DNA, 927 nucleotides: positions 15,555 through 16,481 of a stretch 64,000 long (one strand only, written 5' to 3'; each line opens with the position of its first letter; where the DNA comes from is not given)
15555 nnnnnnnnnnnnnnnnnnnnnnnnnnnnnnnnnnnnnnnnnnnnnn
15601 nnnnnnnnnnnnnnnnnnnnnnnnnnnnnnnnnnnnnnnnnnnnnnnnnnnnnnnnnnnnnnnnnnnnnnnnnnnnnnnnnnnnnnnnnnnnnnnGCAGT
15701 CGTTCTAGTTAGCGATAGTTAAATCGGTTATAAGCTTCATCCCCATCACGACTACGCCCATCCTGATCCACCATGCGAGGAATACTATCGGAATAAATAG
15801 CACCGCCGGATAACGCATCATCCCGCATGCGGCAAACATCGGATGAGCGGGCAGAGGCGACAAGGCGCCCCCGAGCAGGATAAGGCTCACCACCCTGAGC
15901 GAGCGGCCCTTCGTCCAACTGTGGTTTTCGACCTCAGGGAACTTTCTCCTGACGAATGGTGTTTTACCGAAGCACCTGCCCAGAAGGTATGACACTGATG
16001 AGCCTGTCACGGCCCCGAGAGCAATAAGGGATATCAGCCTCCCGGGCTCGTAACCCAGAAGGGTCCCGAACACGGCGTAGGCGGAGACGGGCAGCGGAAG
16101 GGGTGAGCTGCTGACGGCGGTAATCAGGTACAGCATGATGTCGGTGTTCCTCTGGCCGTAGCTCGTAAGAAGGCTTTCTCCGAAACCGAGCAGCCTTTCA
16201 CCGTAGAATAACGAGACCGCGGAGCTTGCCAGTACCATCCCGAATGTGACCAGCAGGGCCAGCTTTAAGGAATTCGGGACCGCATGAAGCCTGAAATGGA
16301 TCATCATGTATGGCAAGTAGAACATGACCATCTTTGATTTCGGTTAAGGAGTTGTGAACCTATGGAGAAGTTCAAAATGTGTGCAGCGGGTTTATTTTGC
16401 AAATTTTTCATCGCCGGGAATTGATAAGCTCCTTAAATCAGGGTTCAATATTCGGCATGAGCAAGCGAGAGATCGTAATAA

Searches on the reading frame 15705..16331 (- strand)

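Call 74: search_protein_families(library=pfam, proteins=[window:15705-16331:-], max_evalue=0.01)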
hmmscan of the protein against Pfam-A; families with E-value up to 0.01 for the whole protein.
window:15705-16331:- (208 aa): 1 family
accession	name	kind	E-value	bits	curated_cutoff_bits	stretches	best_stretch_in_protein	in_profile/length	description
PF09335.16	VTT_dom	-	6.5e-10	40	33.9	1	86-196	8-119/123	VTT domain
